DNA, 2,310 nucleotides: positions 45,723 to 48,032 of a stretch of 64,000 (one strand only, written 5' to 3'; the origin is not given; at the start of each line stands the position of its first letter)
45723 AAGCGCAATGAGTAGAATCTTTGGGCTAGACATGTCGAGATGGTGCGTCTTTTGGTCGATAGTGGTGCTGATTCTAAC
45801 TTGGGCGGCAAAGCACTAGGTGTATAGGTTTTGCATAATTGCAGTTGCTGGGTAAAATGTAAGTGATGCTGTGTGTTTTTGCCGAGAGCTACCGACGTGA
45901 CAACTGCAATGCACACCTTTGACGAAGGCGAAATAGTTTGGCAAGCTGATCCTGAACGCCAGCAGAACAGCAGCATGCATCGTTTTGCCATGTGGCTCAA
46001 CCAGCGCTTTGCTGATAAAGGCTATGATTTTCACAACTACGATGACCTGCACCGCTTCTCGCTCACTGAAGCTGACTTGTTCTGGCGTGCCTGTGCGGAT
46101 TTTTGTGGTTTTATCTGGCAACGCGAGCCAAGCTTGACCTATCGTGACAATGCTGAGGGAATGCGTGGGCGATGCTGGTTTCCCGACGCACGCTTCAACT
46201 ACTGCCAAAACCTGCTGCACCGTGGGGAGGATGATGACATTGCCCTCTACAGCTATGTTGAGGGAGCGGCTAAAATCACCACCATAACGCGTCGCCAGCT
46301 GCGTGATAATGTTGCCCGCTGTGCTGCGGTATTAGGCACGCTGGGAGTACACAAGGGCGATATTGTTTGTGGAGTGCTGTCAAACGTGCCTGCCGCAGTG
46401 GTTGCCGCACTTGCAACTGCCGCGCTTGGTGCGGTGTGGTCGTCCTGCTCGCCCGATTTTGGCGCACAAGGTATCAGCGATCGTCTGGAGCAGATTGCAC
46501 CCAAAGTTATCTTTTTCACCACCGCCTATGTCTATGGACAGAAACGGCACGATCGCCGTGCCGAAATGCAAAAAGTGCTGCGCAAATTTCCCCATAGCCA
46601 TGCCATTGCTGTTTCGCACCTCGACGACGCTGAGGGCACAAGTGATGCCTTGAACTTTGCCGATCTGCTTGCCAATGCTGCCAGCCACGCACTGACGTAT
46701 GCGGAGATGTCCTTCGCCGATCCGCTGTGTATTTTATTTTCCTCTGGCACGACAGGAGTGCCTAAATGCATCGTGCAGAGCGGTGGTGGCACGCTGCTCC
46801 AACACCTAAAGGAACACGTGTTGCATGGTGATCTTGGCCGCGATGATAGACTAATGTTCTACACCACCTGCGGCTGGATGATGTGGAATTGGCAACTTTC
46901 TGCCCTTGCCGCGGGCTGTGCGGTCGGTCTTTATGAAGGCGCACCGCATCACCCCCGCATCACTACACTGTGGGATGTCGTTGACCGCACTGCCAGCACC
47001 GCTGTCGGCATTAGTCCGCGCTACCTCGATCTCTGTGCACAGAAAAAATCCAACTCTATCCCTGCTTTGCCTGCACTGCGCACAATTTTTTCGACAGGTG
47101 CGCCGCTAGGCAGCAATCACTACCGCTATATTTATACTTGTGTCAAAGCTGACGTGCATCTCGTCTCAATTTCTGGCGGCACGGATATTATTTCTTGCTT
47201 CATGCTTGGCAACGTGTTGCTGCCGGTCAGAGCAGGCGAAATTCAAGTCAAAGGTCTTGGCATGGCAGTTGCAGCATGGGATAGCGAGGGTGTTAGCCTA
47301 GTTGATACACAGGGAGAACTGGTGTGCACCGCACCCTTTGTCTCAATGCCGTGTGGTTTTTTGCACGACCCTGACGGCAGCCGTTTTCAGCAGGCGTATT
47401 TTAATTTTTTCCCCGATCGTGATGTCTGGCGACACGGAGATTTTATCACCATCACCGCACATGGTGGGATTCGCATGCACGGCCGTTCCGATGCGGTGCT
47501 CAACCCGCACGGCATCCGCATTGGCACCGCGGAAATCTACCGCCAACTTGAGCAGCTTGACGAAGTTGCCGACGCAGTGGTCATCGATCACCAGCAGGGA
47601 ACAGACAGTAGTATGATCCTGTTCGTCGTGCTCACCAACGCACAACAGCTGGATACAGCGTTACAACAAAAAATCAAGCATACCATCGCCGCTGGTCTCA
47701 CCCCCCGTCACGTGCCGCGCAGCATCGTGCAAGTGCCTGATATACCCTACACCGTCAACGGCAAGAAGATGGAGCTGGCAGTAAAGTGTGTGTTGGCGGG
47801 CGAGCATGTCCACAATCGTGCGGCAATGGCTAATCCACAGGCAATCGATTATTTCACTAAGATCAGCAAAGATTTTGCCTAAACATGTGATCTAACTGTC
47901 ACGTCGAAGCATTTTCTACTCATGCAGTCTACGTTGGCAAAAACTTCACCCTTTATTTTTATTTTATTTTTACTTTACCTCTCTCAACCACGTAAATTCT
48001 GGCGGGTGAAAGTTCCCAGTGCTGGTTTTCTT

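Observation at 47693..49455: A 1.4-kb accessory segment is bracketed by the live and a decayed 3' end of the acetoacetyl-CoA synthetase gene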

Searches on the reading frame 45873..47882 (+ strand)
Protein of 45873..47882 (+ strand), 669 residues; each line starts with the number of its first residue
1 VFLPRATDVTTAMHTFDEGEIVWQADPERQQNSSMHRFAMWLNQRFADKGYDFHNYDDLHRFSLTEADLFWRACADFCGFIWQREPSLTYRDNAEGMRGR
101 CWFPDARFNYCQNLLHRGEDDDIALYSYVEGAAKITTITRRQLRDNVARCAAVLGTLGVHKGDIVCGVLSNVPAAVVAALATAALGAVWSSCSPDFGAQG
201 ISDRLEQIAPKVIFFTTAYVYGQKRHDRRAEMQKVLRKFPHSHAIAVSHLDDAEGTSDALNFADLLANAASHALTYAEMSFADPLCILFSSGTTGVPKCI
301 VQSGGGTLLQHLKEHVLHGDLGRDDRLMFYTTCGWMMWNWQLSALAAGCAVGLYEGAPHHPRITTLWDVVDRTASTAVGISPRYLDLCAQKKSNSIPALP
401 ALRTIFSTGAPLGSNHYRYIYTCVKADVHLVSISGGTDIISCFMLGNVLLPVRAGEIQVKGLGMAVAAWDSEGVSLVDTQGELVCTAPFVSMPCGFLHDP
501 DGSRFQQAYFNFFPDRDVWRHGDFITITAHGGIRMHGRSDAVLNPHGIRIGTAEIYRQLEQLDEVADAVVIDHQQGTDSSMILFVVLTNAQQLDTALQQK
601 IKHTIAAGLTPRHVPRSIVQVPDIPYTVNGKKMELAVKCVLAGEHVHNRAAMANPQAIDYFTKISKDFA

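Call 9: search_protein_families(library=pfam, proteins=[window:45873-47879:+], max_evalue=0.01)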
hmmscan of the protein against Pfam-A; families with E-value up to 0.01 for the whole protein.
window:45873-47879:+ (669 aa): 3 families
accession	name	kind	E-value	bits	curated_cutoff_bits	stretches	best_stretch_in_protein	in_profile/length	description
PF00501.34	AMP-binding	-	5.2e-40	137.9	29.9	1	121-490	10-379/384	AMP-binding enzyme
PF16177.11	ACAS_N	-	4.6e-07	30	27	1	56-113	1-54/55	Acetyl-coenzyme A synthetase N-terminus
PF13193.12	AMP-binding_C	-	1.2e-05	26.5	24.5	1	561-631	8-76/76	AMP-binding enzyme C-terminal domain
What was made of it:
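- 45873..47882 (+): Live acetoacetate-CoA ligase (AACS) gene. The likely real start is the ATG at 45909, giving 657 aa. It is the core gene on the left of the variable locus. Pfam AMP-binding domains (call 9).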

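Call 10: find_related_loci(query=window:45873-47879:+, collection=genome_contigs, flank=10000)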
Query window:45873-47879:+ (669 aa) in genome_contigs; peptide patterns used: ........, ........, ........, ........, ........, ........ (x = any residue, [..] = any of these).
598 stretches matched a pattern (row limit reached: there are more); 536 encode a relative of the query (tblastn E <= 1e-3); the best 80 are kept; 80 distinct loci.
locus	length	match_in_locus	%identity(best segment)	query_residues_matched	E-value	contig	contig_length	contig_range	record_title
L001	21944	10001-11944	81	18-669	0e+0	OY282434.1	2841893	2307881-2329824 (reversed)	MAG: uncultured Oligoflexales bacterium genome assembly, chromosome: 1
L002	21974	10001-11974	79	12-669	0e+0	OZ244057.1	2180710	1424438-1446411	MAG: Oligoflexales bacterium isolate 1cafa77f-b81c-4af4-95b6-bd9291313caa genome assembly, chromosome: 1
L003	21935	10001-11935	46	20-663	0e+0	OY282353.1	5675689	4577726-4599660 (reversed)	MAG: uncultured Gammaproteobacteria bacterium genome assembly, chromosome: 1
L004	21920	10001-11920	46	20-661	0e+0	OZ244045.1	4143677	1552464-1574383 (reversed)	MAG: Gammaproteobacteria bacterium isolate c0228bcb-c4b8-462a-94e7-08031748cab8 genome assembly, chromosome: 1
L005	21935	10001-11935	45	19-665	1e-180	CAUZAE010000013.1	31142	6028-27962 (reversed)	MAG: Gemmatimonadales bacterium UBA6960 isolate CB11b_AW.93 genome assembly, contig: Ga0310124_10000361, whole genome sh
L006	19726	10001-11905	44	22-665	0e+0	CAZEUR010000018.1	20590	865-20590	MAG TPA_asm: uncultured Holosporaceae bacterium isolate SRP292972_co1_107 genome assembly, contig: NODE_1194_length_2059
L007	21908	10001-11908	45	22-666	2e-179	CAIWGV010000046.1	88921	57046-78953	MAG: uncultured Alphaproteobacteria bacterium isolate Ki1-1-6m_bin-1266 genome assembly, contig: bin-1266:46/47, whole g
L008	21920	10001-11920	46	20-661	3e-179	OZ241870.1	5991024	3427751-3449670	MAG: Gammaproteobacteria bacterium isolate ca35ea08-545d-4259-bb59-35f508f037d2 genome assembly, chromosome: 1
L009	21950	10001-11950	44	20-666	2e-179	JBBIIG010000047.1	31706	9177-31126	MAG: bacterium isolate BR1S70218_bin_133 NODE_1617_length_31706_cov_6.279896, whole genome shotgun sequence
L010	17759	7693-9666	45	22-666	7e-178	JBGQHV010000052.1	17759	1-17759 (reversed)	MAG: Gemmatimonadota bacterium isolate OBJ2_061818_070_64 k141_552369_length_17759_cov_19.3820, whole genome shotgun seq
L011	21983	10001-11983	47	9-661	1e-177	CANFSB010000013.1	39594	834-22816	MAG: Proteobacteria bacterium isolate Jr-16oct17-84 genome assembly, contig: Jr-16oct17-C1854, whole genome shotgun sequ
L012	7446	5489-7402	47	20-661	1e-178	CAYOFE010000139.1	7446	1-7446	MAG TPA_asm: uncultured Chromatiaceae bacterium isolate binchicken_co107_24 genome assembly, contig: NODE_21139_length_7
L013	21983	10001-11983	47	9-661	6e-178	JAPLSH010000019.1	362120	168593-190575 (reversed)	MAG: Proteobacteria bacterium isolate LacPavin_0818_WC50_MAG_61_10 LacPavin_0818_WC50_scaffold_25125, whole genome shotg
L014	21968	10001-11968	44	5-661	3e-175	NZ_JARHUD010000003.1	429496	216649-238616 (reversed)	Aquibaculum arenosum strain CAU 1616 contig3, whole genome shotgun sequence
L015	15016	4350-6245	47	20-664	3e-175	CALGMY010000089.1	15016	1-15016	MAG TPA_asm: uncultured Gammaproteobacteria bacterium isolate SRR1506987_bin.36_CONCOCT_v1.1_MAG genome assembly, contig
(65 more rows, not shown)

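Call 16: find_encoding_contigs(protein=window:45873-47882:+, flank=10000, max_places=10)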
Protein window:45873-47882:+ (669 aa): no gene with exactly this product is on record in the collection.

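Call 20: find_homologous_proteins(query=window:45873-47879:+, max_evalue=1e-100)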
Query window:45873-47879:+ (669 aa): 7988 proteins with E <= 1e-100 among 8000 candidates; the best 120 are listed.
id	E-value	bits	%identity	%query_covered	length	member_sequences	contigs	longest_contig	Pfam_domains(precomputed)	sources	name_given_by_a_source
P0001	0.0e+0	1487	96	98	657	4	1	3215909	PF16177.12,PF00501.35,PF13193.13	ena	-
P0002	0.0e+0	1306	84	98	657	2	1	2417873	PF16177.12,PF00501.35,PF13193.13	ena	-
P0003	0.0e+0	1285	82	99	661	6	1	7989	PF16177.12,PF00501.35,PF13193.13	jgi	-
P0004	0.0e+0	1256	81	98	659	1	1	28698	PF16177.12,PF00501.35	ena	-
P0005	0.0e+0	1248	81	98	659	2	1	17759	PF16177.12,PF00501.35,PF13193.13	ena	-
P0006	0.0e+0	1239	81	97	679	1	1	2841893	PF16177.12,PF00501.35,PF13193.13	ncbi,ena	-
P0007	0.0e+0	1227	82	95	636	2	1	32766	PF16177.12,PF00501.35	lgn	-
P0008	0.0e+0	1207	79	98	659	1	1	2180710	PF16177.12,PF00501.35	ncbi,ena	-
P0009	0.0e+0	1112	73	97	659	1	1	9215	PF16177.12,PF00501.35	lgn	-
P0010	1.8e-250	851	58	97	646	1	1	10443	PF16177.12,PF00501.35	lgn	-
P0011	6.3e-249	846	58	97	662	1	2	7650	PF16177.12,PF00501.35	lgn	-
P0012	6.0e-246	836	56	97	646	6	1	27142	PF16177.12,PF00501.35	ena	-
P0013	6.9e-246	836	58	98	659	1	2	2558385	PF16177.12,PF00501.35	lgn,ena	-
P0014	3.2e-239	814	55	97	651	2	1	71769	PF16177.12,PF00501.35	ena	-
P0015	1.7e-232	792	54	97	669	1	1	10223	PF16177.12,PF00501.35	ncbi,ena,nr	ncbi:MAG: acetoacetate--CoA ligase [Pseudomonadota bacterium]|nr:acetoacetate--CoA ligase [Pseudomon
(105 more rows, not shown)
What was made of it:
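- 45873..47882 (+): Orthologs of 79-96% identity (calls 10, 20).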

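Call 21: find_encoding_contigs(protein=P0001, flank=10000, max_places=6)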
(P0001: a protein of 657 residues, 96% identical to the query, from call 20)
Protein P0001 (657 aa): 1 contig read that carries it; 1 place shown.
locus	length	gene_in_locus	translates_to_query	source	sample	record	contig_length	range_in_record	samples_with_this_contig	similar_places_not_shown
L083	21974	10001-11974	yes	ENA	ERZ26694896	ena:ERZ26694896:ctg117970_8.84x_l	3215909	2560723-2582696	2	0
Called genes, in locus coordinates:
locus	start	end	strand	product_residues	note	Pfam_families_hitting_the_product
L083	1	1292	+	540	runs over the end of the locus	PF12796:Ank_2 (faint), PF13606:Ank_3 (faint)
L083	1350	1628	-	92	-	-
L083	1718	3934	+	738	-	PF18072:FGAR-AT_linker, PF00586:AIRS, PF02769:AIRS_C, PF00586:AIRS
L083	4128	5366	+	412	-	PF01555:N6_N4_Mtase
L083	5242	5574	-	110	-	-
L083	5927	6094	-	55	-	PF00471:Ribosomal_L33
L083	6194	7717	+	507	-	-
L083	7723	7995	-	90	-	PF04977:DivIC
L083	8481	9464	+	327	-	PF04069:OpuAC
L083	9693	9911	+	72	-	-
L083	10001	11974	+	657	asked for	PF16177:ACAS_N (weak), PF00501:AMP-binding, PF13193:AMP-binding_C (weak)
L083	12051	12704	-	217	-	-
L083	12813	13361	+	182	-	PF13637:Ank_4 (faint), PF00023:Ank (faint), PF12796:Ank_2, PF13857:Ank_5 (faint)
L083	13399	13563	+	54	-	-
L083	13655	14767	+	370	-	PF12796:Ank_2 (weak), PF00023:Ank (faint), PF13606:Ank_3 (faint)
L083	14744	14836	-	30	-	-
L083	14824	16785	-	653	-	PF00456:Transketolase_N, PF13292:DXP_synthase_N (faint), PF02779:Transket_pyr, PF02780:Transketolase_C (weak), PF22613:Transketolase_C_1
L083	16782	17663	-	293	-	PF01715:IPPT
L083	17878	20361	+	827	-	PF02190:LON_substr_bdg, PF00004:AAA, PF07724:AAA_2, PF07728:AAA_5, PF13401:AAA_22 (faint), PF22667:Lon_lid, PF05362:Lon_C, PF13541:ChlI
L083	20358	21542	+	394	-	PF00266:Aminotran_5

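Call 22: find_encoding_contigs(protein=P0002, flank=10000, max_places=6)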
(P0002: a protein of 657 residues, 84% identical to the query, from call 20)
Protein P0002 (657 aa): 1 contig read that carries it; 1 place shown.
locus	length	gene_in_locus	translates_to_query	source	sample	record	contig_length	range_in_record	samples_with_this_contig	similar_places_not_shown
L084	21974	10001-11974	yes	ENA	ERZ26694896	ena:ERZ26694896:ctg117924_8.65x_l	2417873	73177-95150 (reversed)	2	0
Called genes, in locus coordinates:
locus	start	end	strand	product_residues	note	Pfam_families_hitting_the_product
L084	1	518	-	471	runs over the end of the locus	PF00282:Pyridoxal_deC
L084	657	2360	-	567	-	PF00351:Biopterin_H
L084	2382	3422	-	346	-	PF14696:Glyoxalase_5, PF13669:Glyoxalase_4 (faint), PF00903:Glyoxalase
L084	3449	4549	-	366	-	PF20510:HgmA_N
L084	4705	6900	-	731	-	PF18072:FGAR-AT_linker, PF00586:AIRS, PF02769:AIRS_C, PF00586:AIRS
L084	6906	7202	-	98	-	-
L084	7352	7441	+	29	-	-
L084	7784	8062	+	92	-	-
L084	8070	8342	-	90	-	PF04977:DivIC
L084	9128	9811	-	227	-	-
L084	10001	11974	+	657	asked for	PF16177:ACAS_N, PF00501:AMP-binding, PF13193:AMP-binding_C (weak)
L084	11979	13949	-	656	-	PF00456:Transketolase_N, PF13292:DXP_synthase_N (weak), PF02779:Transket_pyr, PF02780:Transketolase_C (weak), PF22613:Transketolase_C_1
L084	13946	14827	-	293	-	PF01745:IPT (faint), PF01715:IPPT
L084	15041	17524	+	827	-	PF02190:LON_substr_bdg, PF13191:AAA_16 (faint), PF00004:AAA, PF07724:AAA_2, PF07728:AAA_5, PF22667:Lon_lid, PF05362:Lon_C, PF13541:ChlI (weak), +1 more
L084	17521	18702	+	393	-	PF00266:Aminotran_5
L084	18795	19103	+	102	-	PF00829:Ribosomal_L21p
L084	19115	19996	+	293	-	PF04784:DUF547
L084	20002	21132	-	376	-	PF00023:Ank (faint), PF12796:Ank_2, PF13637:Ank_4 (faint)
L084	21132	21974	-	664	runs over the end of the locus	-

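Call 25: find_encoding_contigs(protein=P0003, flank=10000, max_places=3)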
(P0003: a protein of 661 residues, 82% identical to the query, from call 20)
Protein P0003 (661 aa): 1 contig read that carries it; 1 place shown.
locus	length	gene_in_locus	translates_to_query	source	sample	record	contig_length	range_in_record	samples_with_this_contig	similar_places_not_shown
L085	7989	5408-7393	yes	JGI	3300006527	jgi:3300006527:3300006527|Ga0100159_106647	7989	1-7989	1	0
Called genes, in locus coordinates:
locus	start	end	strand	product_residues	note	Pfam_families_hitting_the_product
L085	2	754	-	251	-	?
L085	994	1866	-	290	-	-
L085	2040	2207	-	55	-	PF00471:Ribosomal_L33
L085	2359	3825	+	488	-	-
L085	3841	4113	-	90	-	PF04977:DivIC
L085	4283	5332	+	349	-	PF13857:Ank_5 (faint), PF12796:Ank_2 (weak), PF13606:Ank_3 (faint), PF13637:Ank_4 (faint), PF12796:Ank_2, PF00023:Ank (weak)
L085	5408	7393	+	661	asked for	PF16177:ACAS_N (weak), PF00501:AMP-binding, PF13193:AMP-binding_C (weak)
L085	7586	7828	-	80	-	-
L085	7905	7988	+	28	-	?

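Call 26: find_encoding_contigs(protein=P0007, flank=10000, max_places=3)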
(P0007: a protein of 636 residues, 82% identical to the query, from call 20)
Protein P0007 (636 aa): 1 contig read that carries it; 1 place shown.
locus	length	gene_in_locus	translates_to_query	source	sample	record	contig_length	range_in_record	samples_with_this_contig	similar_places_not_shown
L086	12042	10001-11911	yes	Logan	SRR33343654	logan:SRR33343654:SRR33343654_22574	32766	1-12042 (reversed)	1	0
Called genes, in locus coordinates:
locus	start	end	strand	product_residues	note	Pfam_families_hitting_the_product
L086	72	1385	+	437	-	PF13458:Peripla_BP_6, PF01094:ANF_receptor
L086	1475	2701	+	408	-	PF00202:Aminotran_3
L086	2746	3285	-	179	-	-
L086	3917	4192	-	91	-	-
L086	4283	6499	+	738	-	PF18072:FGAR-AT_linker, PF00586:AIRS, PF02769:AIRS_C, PF00586:AIRS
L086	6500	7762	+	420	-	PF01555:N6_N4_Mtase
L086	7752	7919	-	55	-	PF00471:Ribosomal_L33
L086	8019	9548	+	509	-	-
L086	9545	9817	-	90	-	PF04977:DivIC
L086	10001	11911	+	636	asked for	PF16177:ACAS_N (weak), PF00501:AMP-binding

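Call 27: find_encoding_contigs(protein=P0004, flank=10000, max_places=3)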
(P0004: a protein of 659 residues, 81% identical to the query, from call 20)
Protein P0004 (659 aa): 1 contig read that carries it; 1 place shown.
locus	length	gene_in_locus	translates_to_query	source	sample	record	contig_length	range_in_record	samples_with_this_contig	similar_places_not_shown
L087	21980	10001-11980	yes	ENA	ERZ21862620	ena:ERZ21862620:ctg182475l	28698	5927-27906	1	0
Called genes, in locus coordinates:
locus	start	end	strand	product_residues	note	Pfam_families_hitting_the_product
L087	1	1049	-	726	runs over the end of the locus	PF18072:FGAR-AT_linker, PF00586:AIRS, PF02769:AIRS_C, PF00586:AIRS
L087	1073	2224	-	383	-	PF00226:DnaJ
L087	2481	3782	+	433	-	PF13433:Peripla_BP_5, PF13458:Peripla_BP_6, PF01094:ANF_receptor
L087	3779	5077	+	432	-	PF13458:Peripla_BP_6, PF01094:ANF_receptor, PF13433:Peripla_BP_5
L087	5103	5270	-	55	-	PF00471:Ribosomal_L33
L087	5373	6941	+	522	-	-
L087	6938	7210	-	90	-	PF04977:DivIC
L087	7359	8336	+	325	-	-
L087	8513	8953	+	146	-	-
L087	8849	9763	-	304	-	-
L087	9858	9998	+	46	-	-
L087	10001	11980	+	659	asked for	PF16177:ACAS_N, PF00501:AMP-binding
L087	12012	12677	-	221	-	-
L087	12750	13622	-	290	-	-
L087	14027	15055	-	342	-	PF08240:ADH_N, PF16912:Glu_dehyd_C, PF00107:ADH_zinc_N, PF13602:ADH_zinc_N_2 (weak)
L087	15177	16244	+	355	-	PF02606:LpxK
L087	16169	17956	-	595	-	PF00664:ABC_membrane, PF00005:ABC_tran, PF02463:SMC_N (faint), PF13304:AAA_21 (faint)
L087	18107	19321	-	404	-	PF02684:LpxB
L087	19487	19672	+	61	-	-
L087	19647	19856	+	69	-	-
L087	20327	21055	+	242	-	PF01569:PAP2, PF14378:PAP2_3 (weak)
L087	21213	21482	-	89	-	-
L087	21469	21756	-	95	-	-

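Call 28: find_encoding_contigs(protein=P0005, flank=10000, max_places=3)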
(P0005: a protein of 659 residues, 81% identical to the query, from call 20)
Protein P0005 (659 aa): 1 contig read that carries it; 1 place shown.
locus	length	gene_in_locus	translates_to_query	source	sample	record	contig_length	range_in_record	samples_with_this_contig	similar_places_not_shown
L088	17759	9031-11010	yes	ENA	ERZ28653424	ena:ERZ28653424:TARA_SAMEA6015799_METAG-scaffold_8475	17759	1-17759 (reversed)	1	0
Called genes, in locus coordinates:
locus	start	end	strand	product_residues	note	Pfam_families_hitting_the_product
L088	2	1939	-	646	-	?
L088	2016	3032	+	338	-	-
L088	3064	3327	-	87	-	-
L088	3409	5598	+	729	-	PF18072:FGAR-AT_linker, PF00586:AIRS, PF02769:AIRS_C, PF00586:AIRS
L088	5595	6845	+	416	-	PF01555:N6_N4_Mtase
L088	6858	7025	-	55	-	PF00471:Ribosomal_L33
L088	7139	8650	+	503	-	-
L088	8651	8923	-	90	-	PF04977:DivIC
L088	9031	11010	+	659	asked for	PF16177:ACAS_N, PF00501:AMP-binding, PF13193:AMP-binding_C (weak)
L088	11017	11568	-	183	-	-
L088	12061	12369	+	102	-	-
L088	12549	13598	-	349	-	PF08240:ADH_N, PF16912:Glu_dehyd_C, PF00107:ADH_zinc_N, PF13602:ADH_zinc_N_2 (faint)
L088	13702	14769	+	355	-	PF02606:LpxK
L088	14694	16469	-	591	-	-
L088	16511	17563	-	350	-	PF02684:LpxB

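Call 35: find_encoding_contigs(protein=P0123, flank=10000, max_places=3)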
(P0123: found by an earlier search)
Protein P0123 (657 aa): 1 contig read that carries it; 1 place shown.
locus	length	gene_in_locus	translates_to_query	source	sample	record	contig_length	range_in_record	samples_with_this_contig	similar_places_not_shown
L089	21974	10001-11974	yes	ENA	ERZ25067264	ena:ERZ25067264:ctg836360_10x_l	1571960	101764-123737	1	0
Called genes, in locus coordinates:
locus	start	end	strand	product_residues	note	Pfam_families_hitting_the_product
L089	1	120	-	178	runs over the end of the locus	-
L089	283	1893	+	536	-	PF12796:Ank_2 (faint), PF13606:Ank_3 (faint)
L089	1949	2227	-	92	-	-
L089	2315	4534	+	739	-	PF18072:FGAR-AT_linker, PF00586:AIRS, PF02769:AIRS_C, PF00586:AIRS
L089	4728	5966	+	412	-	PF01555:N6_N4_Mtase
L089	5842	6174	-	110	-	-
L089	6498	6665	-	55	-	PF00471:Ribosomal_L33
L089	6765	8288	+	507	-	-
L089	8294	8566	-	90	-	PF04977:DivIC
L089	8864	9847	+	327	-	PF04069:OpuAC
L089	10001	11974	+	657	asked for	PF16177:ACAS_N (weak), PF00501:AMP-binding, PF13193:AMP-binding_C (weak)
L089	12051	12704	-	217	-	-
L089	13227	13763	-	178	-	-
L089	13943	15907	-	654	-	PF00456:Transketolase_N, PF13292:DXP_synthase_N (faint), PF02779:Transket_pyr, PF02780:Transketolase_C, PF22613:Transketolase_C_1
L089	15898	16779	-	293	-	PF01715:IPPT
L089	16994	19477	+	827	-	PF02190:LON_substr_bdg, PF00004:AAA, PF07724:AAA_2, PF07728:AAA_5, PF13401:AAA_22 (faint), PF22667:Lon_lid, PF05362:Lon_C, PF13541:ChlI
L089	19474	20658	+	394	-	PF00266:Aminotran_5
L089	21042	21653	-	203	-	PF01609:DDE_Tnp_1, PF13612:DDE_Tnp_1_3 (weak)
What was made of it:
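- On Site-specific integrative element (genomic island or prophage) targeting a gene's 3' end: Precomputed Pfam annotation of all genes within +/-10 kb in L083 and L089 shows none in or next to the segment (calls 21, 35).
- No integrase or recombinase occurs in any of the three strains within +/-10 kb (calls 21, 35).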
